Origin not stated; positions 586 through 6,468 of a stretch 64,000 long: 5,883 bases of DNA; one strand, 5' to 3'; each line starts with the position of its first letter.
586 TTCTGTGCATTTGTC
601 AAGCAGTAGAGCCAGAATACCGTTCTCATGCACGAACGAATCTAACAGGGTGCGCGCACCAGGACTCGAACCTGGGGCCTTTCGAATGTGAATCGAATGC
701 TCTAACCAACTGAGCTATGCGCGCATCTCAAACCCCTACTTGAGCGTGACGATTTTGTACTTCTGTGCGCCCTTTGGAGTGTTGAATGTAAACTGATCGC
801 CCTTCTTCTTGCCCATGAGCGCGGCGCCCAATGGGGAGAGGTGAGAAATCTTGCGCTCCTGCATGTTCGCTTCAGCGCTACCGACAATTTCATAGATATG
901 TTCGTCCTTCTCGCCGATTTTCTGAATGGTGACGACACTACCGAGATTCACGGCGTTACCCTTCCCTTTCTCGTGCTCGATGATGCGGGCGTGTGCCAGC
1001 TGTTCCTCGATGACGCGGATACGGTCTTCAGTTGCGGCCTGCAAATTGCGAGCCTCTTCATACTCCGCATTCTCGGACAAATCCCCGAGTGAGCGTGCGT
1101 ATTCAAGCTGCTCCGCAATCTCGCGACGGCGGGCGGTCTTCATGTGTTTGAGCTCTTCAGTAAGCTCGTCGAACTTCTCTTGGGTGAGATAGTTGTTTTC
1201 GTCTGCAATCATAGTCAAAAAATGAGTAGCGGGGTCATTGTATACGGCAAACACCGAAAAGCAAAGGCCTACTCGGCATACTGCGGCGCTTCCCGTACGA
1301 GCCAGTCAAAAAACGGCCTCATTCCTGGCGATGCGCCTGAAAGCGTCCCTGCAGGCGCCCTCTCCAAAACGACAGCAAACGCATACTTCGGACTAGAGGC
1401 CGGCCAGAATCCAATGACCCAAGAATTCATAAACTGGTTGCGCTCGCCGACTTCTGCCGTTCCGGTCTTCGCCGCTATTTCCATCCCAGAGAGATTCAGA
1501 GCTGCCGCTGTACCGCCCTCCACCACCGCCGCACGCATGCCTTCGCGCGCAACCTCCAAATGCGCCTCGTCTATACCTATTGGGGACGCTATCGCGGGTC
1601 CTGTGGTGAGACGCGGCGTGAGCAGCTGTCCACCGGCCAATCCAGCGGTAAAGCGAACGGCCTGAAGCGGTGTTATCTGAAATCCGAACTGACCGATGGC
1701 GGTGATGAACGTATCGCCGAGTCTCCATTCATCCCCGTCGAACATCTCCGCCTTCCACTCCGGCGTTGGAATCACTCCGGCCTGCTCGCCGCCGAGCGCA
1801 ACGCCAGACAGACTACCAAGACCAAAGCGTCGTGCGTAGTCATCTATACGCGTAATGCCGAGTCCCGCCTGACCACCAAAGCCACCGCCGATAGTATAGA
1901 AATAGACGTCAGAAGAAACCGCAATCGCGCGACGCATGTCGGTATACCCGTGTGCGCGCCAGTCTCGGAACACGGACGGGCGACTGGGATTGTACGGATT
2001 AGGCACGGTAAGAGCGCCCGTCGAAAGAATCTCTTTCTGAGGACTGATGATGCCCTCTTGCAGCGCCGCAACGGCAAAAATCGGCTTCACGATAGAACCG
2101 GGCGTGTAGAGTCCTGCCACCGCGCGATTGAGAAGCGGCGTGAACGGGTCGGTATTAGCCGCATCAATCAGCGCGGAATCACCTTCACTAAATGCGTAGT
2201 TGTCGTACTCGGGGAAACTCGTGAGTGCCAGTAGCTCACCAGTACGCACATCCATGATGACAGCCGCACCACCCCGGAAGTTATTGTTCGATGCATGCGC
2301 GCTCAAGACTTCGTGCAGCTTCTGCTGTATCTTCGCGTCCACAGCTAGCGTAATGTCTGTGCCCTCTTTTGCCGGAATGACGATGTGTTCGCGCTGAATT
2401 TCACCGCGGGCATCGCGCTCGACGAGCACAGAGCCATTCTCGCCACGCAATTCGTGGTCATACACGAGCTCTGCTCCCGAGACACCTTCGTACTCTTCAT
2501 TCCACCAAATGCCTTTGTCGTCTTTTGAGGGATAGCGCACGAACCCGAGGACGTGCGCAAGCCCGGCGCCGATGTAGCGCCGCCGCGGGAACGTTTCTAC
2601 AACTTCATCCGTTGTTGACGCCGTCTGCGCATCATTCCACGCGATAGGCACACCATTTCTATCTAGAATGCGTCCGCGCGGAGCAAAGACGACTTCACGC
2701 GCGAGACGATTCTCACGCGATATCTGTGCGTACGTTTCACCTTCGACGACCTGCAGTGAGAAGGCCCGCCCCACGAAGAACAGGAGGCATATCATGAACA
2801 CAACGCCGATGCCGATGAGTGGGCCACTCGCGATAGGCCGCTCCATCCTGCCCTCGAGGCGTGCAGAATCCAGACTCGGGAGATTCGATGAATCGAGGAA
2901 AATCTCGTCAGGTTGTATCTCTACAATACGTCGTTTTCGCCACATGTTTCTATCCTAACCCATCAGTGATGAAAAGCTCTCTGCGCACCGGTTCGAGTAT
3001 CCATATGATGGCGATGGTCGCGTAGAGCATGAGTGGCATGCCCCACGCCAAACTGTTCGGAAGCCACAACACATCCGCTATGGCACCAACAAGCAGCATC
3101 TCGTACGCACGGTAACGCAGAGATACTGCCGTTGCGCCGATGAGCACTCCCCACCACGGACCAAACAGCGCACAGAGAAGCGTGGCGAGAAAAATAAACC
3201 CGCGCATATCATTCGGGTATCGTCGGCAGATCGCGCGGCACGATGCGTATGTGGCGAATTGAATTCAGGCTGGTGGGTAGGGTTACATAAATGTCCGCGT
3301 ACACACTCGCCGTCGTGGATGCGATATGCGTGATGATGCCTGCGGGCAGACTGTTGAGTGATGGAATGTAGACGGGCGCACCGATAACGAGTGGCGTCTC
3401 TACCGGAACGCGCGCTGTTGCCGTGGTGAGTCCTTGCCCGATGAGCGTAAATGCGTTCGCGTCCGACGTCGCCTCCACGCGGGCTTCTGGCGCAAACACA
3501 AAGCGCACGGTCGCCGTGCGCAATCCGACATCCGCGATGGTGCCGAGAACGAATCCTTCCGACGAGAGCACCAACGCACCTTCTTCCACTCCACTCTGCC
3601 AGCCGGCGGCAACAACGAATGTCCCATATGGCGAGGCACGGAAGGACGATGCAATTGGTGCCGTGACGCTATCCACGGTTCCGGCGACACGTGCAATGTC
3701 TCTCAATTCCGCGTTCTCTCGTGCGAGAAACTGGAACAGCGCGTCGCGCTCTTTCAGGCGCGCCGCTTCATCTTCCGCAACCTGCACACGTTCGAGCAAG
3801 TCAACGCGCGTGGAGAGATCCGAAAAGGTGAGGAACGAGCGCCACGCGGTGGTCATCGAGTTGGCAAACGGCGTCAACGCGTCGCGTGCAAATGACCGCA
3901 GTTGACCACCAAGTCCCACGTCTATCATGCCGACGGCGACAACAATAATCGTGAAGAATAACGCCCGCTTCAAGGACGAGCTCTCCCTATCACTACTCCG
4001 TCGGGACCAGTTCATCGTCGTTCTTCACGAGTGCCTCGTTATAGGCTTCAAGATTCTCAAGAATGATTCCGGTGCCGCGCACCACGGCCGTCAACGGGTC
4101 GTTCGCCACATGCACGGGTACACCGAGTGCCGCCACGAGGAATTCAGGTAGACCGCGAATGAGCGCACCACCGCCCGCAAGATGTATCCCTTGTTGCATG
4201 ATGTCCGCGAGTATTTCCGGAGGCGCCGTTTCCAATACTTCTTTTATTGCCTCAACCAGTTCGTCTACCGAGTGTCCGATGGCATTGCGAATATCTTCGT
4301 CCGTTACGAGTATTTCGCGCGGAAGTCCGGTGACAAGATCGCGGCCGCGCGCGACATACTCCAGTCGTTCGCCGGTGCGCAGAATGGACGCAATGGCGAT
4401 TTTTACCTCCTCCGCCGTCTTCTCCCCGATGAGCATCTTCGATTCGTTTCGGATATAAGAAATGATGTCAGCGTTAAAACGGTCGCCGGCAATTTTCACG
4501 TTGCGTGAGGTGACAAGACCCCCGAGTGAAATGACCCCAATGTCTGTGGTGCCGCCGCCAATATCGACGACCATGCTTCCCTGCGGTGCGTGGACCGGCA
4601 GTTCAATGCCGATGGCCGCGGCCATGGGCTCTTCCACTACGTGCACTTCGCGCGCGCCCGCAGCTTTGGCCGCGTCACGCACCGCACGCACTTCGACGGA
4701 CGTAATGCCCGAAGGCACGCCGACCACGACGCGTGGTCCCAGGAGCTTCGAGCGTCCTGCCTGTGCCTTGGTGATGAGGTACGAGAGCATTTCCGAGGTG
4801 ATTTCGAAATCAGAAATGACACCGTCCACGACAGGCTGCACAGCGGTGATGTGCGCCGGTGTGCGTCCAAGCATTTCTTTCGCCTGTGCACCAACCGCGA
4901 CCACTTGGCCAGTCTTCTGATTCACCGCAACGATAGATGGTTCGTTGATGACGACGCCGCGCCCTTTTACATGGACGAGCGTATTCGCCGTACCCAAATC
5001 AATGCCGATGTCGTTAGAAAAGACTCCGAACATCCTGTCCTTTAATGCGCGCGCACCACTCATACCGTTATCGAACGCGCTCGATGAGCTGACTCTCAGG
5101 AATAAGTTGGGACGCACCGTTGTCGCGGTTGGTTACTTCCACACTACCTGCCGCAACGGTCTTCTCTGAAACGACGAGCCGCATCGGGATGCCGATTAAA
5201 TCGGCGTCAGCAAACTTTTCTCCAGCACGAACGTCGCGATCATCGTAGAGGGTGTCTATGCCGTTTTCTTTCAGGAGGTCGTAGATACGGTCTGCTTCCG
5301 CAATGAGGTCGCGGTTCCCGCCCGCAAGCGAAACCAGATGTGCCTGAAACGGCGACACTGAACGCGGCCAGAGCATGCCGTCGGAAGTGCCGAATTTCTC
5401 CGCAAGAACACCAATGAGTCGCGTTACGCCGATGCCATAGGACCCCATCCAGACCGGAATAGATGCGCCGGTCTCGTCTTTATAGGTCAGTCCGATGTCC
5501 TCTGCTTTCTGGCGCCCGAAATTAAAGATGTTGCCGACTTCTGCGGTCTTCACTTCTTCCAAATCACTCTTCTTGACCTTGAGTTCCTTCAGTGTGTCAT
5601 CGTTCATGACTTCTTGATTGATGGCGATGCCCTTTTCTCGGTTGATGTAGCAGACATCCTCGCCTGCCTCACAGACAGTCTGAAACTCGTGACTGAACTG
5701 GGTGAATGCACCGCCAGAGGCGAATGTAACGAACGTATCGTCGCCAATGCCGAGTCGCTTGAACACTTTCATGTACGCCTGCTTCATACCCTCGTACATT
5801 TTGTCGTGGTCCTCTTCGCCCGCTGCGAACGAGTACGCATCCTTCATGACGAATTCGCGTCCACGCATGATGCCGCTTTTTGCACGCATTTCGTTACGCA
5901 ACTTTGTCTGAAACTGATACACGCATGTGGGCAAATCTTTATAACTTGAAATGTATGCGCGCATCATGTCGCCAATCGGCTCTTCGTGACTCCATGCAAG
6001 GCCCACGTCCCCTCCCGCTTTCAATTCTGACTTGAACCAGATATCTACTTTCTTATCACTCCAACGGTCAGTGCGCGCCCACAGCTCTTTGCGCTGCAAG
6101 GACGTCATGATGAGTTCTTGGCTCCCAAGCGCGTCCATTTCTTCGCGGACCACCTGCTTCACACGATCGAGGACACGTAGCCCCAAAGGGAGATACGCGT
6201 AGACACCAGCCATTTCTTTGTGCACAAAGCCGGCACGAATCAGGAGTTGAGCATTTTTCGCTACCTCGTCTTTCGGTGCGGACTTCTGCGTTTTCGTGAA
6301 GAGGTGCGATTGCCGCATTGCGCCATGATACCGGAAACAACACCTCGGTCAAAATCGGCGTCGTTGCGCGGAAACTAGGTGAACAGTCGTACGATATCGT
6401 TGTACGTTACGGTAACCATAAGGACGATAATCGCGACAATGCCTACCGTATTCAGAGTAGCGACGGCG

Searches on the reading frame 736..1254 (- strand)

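Call 91: search_protein_families(library=pfam, proteins=[window:736-1254:-], max_evalue=0.001)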
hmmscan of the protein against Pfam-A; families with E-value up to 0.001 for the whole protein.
window:736-1254:- (172 aa): 2 families
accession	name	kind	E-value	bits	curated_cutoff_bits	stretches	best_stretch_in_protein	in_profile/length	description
PF01272.25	GreA_GreB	-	7.4e-24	84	26.9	1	100-170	4-74/77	Transcription elongation factor, GreA/GreB, C-term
PF03449.20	GreA_GreB_N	-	1.7e-22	79.8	24.5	1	21-91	1-71/71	Transcription elongation factor, N-terminal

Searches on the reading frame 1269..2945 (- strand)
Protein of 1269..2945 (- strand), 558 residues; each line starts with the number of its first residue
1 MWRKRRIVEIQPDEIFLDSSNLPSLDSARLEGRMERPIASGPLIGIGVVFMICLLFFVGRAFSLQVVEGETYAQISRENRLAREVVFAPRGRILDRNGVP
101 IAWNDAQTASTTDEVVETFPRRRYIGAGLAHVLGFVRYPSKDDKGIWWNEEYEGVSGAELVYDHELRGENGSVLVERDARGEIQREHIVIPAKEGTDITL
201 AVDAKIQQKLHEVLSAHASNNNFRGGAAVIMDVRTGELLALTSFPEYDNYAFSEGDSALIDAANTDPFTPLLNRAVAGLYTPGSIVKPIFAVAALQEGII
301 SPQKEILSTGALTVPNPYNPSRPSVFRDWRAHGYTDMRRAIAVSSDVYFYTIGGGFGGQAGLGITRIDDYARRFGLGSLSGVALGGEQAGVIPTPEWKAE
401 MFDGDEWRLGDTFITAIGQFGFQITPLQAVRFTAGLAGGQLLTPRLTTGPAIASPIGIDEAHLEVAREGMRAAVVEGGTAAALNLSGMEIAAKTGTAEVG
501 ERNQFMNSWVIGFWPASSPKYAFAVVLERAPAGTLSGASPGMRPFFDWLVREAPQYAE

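Call 91: search_protein_families(library=pfam, proteins=[window:1269-2945:-], max_evalue=0.001)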
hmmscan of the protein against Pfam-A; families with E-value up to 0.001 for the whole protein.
window:1269-2945:- (558 aa): 2 families
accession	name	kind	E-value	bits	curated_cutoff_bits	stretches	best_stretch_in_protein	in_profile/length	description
PF00905.27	Transpeptidase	-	1.3e-49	169.5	22.1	1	226-534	1-286/299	Penicillin binding protein transpeptidase domain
PF03717.20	PBP_dimer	-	4.5e-11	43.9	24.4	1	117-186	103-178/180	Penicillin-binding Protein dimerisation domain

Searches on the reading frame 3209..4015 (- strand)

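Call 91: search_protein_families(library=pfam, proteins=[window:3209-4015:-], max_evalue=0.001)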
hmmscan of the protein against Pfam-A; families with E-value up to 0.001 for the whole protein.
window:3209-4015:- (268 aa): 1 family
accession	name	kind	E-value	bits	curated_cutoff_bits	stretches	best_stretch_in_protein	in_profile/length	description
PF04085.20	MreC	-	7e-11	42.5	28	1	130-259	10-146/147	Rod shape-determining protein MreC, barrel core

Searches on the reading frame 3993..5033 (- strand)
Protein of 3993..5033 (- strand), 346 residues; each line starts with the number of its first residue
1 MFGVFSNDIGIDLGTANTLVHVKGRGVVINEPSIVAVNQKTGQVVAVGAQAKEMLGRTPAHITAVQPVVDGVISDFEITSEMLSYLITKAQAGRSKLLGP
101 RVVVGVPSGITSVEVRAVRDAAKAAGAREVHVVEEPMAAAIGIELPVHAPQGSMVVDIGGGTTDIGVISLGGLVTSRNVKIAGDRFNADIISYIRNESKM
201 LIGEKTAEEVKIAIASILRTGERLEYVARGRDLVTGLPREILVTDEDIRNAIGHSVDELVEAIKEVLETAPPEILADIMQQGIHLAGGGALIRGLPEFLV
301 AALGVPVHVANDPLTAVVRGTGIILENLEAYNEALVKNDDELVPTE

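Call 33: search_protein_families(library=ncbifam, proteins=[window:3993-5033:-], max_evalue=0.01)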
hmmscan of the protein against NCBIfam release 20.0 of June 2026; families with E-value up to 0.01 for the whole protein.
window:3993-5033:- (346 aa): 19 families
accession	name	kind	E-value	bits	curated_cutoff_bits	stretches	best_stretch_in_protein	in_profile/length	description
NF010539.0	PRK13927.1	subfamily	1.6e-136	454.7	293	1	1-335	1-336/339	rod shape-determining protein MreB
TIGR00904.1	mreB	subfamily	3.6e-128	427.3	365.75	1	5-331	1-332/334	MreB/Mrl family cell shape determining protein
NF010540.1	PRK13929.1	exception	3e-114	381.6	515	1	6-331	4-330/334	rod-share determining protein MreBH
NF040964.1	MamK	subfamily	1.6e-21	76.7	400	1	9-323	3-317/335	MamK family actin-like protein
NF053558.1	BeeR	equivalog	2.3e-18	66.4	530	1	9-300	3-305/349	BeeR family actin-like protein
TIGR01991.1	HscA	equivalog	3.5e-16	58.8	708.55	1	68-271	100-308/600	Fe-S protein assembly chaperone HscA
NF003520.0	PRK05183.1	subfamily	2.1e-15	56.2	620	1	68-271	120-328/621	Fe-S protein assembly chaperone HscA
TIGR01174.1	ftsA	equivalog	2.1e-14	53.4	175.85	1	115-311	160-346/371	cell division protein FtsA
TIGR02350.1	prok_dnaK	equivalog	1.6e-13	49.9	822.55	1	72-201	104-238/596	molecular chaperone DnaK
NF001413.0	PRK00290.1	equivalog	5e-13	48.3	648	1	74-200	109-238/625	molecular chaperone DnaK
NF002399.0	PRK01433.1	equivalog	1.2e-12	47.3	743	1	69-333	112-362/595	Fe-S protein assembly chaperone HscA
NF009947.0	PRK13411.1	equivalog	1.3e-12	46.6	1002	1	69-199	99-239/662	molecular chaperone DnaK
NF011660.0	PRK15080.1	equivalog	2.5e-12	46.6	182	1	64-180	60-170/277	ethanolamine utilization protein EutJ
NF008673.0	PRK11678.1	equivalog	7.9e-12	44.7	331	1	118-173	176-231/450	molecular chaperone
NF009946.0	PRK13410.1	equivalog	9.5e-12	43.9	1019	1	77-196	114-237/669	molecular chaperone DnaK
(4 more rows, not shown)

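Call 86: search_solved_structures(query=window:3993-5033:-, max_evalue=1e-40)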
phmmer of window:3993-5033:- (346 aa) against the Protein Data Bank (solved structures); distinct sequences matched with E-value up to 1e-40: 8.
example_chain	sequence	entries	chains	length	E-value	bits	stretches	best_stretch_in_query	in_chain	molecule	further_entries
7zpt_M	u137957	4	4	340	1.8e-100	339.9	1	1-332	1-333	Cell shape-determining protein MreB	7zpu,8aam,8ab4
8azg_M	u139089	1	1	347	2e-100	339.8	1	1-332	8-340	Cell shape-determining protein MreB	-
4cze_A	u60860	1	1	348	5.5e-99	335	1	5-327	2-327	ROD SHAPE-DETERMINING PROTEIN MREB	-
4czf_A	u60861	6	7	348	5.1e-98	331.8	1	5-327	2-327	ROD SHAPE-DETERMINING PROTEIN MREB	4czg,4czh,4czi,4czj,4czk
4czl_A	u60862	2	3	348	1.3e-97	330.5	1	5-327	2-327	ROD SHAPE-DETERMINING PROTEIN MREB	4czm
1jce_A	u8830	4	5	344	1.6e-95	323.7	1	6-329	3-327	ROD SHAPE-DETERMINING PROTEIN MREB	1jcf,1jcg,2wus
7bvy_A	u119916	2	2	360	8.5e-80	272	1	9-328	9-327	Cell shape determining protein MreB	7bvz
7e1c_A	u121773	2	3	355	1.9e-63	218.2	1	9-321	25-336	Cell shape-determining protein MreB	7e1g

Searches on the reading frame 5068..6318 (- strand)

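Call 91: search_protein_families(library=pfam, proteins=[window:5068-6318:-], max_evalue=0.001)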
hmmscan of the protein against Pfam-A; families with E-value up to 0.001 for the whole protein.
window:5068-6318:- (416 aa): 2 families
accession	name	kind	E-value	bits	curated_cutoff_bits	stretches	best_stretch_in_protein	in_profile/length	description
PF00587.30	tRNA-synt_2b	-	2.4e-23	83.5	29.3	1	105-308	11-178/179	tRNA synthetase class II core domain (G, H, P, S and T)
PF03129.25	HGTP_anticodon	-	8.7e-19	67.9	21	1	329-415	5-91/94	Anticodon binding domain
